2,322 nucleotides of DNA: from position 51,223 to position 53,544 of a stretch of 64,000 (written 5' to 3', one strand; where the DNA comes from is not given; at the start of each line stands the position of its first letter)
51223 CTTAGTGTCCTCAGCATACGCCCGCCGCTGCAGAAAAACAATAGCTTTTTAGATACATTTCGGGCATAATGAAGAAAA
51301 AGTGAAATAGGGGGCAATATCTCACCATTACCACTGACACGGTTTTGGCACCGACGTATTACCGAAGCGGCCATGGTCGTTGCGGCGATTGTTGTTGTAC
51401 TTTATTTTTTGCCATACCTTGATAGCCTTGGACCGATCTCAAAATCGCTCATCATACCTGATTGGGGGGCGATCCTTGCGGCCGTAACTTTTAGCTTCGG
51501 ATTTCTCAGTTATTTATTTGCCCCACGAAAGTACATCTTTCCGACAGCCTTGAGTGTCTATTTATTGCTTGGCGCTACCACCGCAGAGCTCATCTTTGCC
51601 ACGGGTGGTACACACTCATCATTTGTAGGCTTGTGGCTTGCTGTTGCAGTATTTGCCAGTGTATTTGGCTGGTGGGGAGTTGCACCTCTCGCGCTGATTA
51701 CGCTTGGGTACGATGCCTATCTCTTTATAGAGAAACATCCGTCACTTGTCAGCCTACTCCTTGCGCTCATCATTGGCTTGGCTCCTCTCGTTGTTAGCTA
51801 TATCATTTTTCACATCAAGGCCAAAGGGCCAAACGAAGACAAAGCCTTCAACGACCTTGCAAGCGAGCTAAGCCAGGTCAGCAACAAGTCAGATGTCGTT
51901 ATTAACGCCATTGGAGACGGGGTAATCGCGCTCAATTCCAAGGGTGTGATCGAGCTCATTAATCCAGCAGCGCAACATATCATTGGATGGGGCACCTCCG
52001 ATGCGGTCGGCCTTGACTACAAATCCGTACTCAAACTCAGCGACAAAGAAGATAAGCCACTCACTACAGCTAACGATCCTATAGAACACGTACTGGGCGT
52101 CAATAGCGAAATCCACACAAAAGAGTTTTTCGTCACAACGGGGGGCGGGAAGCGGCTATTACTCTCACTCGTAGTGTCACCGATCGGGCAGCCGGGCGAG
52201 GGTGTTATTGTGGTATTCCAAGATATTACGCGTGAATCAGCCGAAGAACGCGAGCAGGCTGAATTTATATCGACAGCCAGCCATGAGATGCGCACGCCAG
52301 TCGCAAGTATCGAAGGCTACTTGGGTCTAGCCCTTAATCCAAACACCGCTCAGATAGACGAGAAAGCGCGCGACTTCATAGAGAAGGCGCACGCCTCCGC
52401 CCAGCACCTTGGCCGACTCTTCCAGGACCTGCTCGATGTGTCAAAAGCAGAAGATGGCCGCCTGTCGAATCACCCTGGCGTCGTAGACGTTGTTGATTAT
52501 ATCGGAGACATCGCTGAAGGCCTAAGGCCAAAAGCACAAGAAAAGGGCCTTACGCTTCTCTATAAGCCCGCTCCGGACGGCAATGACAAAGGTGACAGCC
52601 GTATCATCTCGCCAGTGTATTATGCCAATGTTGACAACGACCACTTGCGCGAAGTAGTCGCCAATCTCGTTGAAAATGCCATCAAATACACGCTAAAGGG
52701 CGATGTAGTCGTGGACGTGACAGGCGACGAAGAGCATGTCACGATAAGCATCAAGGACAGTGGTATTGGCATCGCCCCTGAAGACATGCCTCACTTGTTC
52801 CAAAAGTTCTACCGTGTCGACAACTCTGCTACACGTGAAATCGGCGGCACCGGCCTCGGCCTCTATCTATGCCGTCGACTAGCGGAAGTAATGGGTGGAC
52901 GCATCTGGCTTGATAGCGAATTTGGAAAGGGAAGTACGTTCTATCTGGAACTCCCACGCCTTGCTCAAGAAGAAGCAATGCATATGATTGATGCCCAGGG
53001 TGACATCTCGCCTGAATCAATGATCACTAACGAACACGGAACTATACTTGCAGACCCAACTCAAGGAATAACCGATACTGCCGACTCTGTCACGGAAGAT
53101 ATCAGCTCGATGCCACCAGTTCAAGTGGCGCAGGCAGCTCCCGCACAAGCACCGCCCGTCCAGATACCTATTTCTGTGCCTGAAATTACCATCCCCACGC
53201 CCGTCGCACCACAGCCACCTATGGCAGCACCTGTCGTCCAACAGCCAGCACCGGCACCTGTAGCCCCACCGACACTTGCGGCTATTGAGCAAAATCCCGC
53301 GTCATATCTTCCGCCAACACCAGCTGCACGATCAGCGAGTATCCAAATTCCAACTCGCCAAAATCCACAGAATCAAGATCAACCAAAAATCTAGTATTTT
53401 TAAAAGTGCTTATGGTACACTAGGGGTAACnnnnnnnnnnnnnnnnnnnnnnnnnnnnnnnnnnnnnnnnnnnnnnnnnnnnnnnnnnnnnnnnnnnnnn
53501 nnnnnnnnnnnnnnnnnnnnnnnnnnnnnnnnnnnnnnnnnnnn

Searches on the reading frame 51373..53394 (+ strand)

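Call 88: search_protein_families(library=pfam, proteins=[window:51373-53394:+], max_evalue=0.001)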
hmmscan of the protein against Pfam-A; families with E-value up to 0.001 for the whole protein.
window:51373-53394:+ (673 aa): 6 families
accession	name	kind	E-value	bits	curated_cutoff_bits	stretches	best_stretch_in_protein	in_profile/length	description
PF02518.31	HATPase_c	-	3.6e-33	114.8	26.4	1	421-529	2-109/111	Histidine kinase-, DNA gyrase B-, and HSP90-like ATPase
PF00512.31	HisKA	-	7.6e-15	55.2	26.9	1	295-362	2-66/66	His Kinase A (phospho-acceptor) domain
PF00989.32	PAS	-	1.8e-08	34.8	22.6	1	175-285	5-113/113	PAS fold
PF13581.12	HATPase_c_2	-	8.8e-06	26.2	27.4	1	425-505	36-110/127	Histidine kinase-like ATPase domain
PF08448.16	PAS_4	-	1.2e-05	26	23.1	1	178-288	2-108/110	PAS fold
PF13426.13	PAS_9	-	0.00019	22.1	27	1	182-286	2-102/103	PAS domain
